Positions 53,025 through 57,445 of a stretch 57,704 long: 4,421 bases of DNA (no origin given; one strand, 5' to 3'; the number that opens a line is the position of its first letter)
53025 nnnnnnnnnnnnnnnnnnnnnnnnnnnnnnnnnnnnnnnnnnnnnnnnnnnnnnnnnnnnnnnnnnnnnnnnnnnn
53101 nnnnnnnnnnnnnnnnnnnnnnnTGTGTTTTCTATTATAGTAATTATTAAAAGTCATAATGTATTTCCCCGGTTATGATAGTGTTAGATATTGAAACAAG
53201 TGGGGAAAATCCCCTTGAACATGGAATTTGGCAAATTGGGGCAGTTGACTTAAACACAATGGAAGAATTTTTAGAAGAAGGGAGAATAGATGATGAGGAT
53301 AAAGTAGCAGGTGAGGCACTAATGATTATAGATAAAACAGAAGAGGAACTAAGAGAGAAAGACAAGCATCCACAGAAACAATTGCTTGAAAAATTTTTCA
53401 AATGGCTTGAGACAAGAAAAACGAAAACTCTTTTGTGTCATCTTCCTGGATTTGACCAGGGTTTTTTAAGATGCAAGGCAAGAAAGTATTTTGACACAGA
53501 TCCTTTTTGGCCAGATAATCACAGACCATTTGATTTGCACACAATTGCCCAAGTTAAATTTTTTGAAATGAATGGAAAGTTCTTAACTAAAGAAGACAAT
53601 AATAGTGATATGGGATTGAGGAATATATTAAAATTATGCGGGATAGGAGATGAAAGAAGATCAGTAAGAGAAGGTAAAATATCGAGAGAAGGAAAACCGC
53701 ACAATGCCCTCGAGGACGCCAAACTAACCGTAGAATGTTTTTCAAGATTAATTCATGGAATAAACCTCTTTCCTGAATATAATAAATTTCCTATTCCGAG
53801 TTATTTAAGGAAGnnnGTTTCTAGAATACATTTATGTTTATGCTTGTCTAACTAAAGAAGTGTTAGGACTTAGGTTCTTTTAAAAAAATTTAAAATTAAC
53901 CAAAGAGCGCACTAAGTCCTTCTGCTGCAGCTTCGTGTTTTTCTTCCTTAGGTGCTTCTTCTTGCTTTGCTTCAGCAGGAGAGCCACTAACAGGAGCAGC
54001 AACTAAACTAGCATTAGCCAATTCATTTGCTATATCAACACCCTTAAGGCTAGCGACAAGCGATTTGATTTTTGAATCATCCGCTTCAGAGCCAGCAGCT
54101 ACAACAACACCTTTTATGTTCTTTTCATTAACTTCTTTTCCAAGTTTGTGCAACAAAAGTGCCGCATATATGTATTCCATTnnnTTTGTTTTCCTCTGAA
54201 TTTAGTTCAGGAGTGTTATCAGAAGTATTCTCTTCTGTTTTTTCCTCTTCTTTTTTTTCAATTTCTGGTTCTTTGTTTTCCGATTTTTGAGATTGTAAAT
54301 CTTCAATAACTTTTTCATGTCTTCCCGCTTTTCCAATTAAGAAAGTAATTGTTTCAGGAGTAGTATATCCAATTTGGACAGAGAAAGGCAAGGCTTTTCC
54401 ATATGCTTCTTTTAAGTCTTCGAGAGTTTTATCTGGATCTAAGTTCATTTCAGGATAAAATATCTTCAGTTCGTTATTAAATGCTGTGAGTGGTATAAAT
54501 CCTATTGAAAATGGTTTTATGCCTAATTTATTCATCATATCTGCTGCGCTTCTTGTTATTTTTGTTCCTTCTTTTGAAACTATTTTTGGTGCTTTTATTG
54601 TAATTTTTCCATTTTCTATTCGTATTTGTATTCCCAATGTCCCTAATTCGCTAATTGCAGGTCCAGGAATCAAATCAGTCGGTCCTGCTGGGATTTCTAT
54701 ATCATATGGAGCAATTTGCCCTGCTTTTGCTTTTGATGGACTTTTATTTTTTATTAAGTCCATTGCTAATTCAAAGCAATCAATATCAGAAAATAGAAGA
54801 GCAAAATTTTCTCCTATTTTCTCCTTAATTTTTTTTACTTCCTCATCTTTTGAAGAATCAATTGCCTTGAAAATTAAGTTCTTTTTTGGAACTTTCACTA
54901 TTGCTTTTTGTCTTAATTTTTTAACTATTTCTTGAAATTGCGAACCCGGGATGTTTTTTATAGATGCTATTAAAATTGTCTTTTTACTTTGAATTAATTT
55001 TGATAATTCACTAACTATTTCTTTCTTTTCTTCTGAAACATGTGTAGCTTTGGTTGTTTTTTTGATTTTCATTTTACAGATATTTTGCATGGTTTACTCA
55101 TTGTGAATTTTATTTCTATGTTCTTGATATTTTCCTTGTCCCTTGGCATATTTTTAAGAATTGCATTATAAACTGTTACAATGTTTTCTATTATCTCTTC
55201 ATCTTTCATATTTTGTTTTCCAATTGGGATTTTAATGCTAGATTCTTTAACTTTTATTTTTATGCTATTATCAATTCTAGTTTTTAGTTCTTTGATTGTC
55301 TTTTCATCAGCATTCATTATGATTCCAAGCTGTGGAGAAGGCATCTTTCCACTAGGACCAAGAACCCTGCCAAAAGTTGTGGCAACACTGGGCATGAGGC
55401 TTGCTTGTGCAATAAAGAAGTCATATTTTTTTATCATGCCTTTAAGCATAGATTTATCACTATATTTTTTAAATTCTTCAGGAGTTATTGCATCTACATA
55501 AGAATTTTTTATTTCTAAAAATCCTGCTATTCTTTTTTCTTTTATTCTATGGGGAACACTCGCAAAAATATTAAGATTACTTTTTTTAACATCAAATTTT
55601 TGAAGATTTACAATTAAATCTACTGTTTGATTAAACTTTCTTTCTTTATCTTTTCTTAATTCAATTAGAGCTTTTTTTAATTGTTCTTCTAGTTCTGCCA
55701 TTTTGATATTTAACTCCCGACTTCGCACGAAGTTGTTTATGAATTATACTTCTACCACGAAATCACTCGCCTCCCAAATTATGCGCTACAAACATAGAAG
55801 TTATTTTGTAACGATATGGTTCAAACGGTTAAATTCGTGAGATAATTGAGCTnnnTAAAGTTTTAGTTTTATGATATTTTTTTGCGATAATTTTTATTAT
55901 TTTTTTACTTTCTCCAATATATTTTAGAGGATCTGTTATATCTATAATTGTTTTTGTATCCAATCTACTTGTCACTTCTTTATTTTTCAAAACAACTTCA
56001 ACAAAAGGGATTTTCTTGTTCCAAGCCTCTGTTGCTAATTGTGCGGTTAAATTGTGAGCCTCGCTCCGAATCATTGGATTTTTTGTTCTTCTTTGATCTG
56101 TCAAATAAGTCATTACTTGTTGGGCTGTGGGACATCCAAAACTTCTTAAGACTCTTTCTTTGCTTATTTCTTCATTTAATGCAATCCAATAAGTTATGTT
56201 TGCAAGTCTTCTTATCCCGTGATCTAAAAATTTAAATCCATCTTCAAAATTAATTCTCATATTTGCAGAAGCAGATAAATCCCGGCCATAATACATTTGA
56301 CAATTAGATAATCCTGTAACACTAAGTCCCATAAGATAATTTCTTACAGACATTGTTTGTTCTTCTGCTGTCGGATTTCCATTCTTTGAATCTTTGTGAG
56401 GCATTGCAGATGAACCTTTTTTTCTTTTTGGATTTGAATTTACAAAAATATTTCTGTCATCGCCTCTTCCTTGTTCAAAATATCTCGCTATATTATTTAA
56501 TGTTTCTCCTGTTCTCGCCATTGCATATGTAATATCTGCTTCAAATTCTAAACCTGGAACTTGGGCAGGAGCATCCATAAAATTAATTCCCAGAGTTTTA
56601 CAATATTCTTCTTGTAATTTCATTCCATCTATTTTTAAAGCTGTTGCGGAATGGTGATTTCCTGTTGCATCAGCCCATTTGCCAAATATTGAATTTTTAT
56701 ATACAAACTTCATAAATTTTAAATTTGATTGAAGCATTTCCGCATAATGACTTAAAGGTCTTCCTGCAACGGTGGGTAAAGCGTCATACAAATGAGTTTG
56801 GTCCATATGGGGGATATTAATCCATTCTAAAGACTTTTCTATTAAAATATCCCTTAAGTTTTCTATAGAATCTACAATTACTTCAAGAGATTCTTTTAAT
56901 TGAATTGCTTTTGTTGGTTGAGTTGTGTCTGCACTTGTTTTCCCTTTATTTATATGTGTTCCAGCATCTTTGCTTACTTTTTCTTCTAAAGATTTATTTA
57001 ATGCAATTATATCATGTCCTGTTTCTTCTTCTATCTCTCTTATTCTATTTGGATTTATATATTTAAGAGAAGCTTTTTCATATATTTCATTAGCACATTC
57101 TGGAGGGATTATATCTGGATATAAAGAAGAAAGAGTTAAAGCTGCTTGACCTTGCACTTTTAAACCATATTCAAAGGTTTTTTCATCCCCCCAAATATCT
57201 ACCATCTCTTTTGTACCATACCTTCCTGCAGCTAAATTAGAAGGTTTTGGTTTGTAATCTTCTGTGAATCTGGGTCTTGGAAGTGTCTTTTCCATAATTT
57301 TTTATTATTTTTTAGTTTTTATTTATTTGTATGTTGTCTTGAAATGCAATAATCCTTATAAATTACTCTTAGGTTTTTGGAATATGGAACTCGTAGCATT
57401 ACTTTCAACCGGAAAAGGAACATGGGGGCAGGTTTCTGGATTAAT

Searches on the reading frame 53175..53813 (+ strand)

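Call 88: search_protein_families(library=pfam, proteins=[window:53175-53813:+], max_evalue=0.001)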
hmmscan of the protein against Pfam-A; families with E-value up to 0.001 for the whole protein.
window:53175-53813:+ (213 aa): 2 families
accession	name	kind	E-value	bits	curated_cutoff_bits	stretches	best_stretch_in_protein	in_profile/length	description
PF16473.11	Rv2179c-like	-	4.2e-10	40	27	1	2-191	3-175/177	3'-5' exoribonuclease Rv2179c-like domain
PF00929.31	RNase_T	-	7.8e-08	33.5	24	1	2-189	1-164/164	Exonuclease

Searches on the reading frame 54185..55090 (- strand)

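Call 88: search_protein_families(library=pfam, proteins=[window:54185-55090:-], max_evalue=0.001)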
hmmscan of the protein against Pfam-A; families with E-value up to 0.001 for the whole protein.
window:54185-55090:- (302 aa): 2 families
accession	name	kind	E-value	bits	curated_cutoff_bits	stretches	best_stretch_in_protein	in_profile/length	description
PF17777.6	RL10P_insert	-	2e-18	66.5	29.1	1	121-191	1-71/71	Insertion domain in 60S ribosomal protein L10P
PF00466.25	Ribosomal_L10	-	4.4e-15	56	22.8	1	19-109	3-92/100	Ribosomal protein L10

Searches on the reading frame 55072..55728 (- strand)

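Call 88: search_protein_families(library=pfam, proteins=[window:55072-55728:-], max_evalue=0.001)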
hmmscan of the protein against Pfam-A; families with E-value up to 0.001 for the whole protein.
window:55072-55728:- (219 aa): 1 family
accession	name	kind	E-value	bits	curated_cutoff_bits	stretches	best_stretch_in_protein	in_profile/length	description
PF00687.26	Ribosomal_L1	-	6.3e-31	107.9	32.2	1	24-211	1-197/198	Ribosomal protein L1p/L10e family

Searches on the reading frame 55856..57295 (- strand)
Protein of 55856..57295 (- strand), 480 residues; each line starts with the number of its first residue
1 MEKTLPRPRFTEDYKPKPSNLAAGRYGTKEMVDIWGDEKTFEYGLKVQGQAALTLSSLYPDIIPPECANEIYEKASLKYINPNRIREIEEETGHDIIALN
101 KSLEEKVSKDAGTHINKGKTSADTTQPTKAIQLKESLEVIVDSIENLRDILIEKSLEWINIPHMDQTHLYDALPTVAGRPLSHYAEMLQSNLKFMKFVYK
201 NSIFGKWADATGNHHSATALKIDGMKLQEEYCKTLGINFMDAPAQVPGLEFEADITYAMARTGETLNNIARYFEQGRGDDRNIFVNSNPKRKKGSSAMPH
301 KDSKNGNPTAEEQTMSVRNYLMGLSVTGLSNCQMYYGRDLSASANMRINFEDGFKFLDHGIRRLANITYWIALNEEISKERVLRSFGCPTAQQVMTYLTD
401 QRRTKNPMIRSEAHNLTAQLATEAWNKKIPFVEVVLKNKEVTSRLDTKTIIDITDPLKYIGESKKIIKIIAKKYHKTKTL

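Call 88: search_protein_families(library=pfam, proteins=[window:55856-57295:-], max_evalue=0.001)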
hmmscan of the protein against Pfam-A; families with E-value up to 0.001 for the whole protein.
window:55856-57295:- (480 aa): 2 families
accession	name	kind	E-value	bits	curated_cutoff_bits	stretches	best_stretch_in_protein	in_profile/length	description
PF00206.25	Lyase_1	-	3e-23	83.1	27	1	28-315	7-304/312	Lyase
PF10397.14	ADSL_C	-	1.9e-10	41.3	32.7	1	391-468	5-77/79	Adenylosuccinate lyase C-terminus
